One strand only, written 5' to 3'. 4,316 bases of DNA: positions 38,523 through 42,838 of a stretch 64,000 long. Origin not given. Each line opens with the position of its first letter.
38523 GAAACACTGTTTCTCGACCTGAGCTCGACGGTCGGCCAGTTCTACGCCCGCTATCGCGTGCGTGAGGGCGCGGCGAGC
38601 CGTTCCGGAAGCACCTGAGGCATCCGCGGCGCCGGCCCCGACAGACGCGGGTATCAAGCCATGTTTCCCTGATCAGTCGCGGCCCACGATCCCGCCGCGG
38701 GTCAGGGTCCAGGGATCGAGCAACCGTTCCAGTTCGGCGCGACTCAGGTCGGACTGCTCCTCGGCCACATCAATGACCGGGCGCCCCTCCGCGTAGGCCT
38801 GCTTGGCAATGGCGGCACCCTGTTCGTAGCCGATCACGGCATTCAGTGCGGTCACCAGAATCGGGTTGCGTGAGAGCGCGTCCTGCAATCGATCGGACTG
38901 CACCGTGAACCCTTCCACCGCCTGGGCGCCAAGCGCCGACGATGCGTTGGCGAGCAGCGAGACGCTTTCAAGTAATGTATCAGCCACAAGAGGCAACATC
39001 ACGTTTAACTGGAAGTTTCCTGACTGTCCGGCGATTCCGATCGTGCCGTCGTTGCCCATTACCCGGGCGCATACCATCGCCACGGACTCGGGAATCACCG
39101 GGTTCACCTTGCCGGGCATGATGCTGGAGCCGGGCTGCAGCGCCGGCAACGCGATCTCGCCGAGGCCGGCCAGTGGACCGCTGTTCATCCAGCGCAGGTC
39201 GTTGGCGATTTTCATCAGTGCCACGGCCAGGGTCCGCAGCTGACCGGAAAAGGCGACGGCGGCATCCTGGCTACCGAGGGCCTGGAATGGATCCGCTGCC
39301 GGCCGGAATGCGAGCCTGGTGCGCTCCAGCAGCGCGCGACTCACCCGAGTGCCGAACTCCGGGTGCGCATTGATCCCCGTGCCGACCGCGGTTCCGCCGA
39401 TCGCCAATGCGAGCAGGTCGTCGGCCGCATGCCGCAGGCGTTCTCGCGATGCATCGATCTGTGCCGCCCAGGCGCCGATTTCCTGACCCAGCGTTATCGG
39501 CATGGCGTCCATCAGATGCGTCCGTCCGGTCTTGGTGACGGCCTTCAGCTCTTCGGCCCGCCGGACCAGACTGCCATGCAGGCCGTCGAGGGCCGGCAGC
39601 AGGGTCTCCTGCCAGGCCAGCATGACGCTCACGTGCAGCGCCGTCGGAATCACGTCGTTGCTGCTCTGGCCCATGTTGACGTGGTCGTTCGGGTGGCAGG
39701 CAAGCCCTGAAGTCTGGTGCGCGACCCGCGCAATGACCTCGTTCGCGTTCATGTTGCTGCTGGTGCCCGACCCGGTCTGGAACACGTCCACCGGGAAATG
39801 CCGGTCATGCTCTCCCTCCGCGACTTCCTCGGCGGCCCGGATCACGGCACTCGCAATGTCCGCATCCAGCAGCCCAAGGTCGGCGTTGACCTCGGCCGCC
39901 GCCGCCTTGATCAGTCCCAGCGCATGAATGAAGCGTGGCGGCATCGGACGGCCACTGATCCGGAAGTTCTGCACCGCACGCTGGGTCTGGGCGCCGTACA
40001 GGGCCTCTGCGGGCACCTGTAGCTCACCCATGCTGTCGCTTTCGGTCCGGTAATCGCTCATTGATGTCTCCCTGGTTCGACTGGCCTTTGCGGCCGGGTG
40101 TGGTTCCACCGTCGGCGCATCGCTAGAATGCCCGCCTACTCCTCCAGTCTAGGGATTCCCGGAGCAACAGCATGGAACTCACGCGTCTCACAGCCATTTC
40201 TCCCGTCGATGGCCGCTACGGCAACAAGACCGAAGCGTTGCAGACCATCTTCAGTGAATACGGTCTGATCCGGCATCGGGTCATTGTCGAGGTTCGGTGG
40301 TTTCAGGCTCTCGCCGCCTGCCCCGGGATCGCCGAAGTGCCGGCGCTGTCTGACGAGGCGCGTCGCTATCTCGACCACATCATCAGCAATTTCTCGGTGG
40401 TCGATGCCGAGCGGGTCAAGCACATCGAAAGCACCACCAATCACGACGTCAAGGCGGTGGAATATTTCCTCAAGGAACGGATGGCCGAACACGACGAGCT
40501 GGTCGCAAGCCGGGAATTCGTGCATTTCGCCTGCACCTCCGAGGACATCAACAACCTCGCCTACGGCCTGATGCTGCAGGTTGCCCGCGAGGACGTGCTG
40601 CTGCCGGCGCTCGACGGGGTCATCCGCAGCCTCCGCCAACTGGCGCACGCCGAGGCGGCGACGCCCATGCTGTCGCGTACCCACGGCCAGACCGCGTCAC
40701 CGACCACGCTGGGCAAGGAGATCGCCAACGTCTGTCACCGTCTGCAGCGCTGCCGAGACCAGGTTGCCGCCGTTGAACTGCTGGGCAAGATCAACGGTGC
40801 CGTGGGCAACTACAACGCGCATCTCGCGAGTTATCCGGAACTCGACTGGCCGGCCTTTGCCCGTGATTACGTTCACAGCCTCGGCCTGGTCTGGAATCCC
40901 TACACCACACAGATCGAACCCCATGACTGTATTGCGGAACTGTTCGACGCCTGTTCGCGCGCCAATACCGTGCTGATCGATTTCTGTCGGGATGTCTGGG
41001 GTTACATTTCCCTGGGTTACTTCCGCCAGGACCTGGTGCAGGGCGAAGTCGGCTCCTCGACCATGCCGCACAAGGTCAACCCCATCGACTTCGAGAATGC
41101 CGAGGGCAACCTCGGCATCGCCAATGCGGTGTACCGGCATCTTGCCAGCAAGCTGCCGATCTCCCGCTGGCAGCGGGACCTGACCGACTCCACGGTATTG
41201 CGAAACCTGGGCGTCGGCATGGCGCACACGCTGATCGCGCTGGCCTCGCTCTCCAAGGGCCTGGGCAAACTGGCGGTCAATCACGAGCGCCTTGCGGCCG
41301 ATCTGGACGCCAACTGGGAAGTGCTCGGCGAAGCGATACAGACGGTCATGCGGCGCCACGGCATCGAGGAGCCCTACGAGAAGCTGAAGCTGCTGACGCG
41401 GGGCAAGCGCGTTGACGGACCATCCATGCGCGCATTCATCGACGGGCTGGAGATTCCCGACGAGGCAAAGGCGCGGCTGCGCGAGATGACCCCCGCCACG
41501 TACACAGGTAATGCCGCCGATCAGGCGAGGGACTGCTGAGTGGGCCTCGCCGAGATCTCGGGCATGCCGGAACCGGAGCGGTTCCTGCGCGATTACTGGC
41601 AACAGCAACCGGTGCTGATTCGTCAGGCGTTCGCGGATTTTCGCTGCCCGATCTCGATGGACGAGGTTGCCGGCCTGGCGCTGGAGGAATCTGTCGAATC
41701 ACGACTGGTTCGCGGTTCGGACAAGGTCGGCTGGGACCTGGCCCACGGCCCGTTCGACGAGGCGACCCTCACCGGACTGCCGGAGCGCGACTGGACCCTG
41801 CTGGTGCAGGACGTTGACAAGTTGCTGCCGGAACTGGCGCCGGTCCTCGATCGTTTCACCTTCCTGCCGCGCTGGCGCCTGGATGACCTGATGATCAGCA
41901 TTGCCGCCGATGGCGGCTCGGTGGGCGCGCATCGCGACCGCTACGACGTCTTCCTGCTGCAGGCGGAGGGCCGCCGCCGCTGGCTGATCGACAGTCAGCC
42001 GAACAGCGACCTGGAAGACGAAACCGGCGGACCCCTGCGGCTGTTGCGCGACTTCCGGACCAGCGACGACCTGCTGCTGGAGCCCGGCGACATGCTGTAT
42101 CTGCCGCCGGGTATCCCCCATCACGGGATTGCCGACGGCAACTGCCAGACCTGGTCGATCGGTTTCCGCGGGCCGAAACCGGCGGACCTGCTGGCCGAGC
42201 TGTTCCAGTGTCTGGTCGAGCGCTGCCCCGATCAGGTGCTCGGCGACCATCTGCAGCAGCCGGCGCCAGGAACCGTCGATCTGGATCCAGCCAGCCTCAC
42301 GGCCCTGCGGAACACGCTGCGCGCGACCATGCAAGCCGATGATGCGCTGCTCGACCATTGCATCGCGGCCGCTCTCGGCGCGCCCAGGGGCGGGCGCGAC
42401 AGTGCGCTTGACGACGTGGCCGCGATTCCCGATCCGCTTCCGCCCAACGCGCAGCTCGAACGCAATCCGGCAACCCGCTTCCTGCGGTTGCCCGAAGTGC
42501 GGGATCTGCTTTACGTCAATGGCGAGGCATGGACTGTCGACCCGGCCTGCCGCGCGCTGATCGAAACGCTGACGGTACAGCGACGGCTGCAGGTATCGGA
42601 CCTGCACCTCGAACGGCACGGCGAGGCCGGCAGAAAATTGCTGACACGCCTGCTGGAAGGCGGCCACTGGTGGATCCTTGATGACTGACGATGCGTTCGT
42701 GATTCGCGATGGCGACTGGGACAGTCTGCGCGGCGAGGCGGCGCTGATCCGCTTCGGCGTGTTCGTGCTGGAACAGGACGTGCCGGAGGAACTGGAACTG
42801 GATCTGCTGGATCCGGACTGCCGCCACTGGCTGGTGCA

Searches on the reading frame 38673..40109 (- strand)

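Call 48: search_protein_families(library=pfam, proteins=[window:38673-40109:-], max_evalue=0.0001)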
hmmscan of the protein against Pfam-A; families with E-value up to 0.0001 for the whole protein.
window:38673-40109:- (478 aa): 2 families
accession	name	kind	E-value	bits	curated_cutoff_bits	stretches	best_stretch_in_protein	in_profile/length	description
PF00206.25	Lyase_1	-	3.8e-97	325.9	27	1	28-352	1-312/312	Lyase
PF10415.14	FumaraseC_C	-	8.1e-19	68.2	32.5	1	418-471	1-54/54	Fumarase C C-terminus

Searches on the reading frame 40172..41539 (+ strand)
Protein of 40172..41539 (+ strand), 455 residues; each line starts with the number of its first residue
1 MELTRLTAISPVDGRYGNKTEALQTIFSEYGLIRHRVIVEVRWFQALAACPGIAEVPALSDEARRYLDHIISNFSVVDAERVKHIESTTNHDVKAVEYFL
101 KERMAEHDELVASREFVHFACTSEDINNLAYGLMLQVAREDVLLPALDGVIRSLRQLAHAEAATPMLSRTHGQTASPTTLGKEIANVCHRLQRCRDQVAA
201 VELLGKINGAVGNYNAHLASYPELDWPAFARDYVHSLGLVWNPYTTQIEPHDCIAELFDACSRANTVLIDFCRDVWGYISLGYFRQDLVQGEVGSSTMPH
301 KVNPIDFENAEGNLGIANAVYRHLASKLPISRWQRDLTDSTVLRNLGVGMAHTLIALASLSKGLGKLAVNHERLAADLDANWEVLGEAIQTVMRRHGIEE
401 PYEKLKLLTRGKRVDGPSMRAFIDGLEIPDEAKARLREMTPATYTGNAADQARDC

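Call 48: search_protein_families(library=pfam, proteins=[window:40172-41539:+], max_evalue=0.0001)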
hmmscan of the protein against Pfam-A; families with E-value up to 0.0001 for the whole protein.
window:40172-41539:+ (455 aa): 2 families
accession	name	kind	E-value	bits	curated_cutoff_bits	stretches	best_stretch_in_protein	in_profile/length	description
PF00206.25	Lyase_1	-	8.3e-63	213.1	27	1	14-312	1-305/312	Lyase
PF08328.16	ASL_C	-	9.8e-51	171.1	35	1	331-445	1-115/115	Adenylosuccinate lyase C-terminal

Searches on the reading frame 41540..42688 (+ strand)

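Call 48: search_protein_families(library=pfam, proteins=[window:41540-42688:+], max_evalue=0.0001)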
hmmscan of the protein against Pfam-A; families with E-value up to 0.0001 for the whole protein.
window:41540-42688:+ (382 aa): 3 families
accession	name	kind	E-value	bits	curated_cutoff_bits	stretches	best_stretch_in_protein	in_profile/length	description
PF08007.18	JmjC_2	-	2.6e-33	114.7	22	1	103-216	3-126/127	JmjC domain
PF02311.25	AraC_binding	-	3.6e-05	23.9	21.1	1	179-223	44-90/135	AraC-like ligand binding domain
PF20514.4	ROXA-like_wH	-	8.7e-05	22.9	22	0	305-377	47-118/119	ROXA-like winged helix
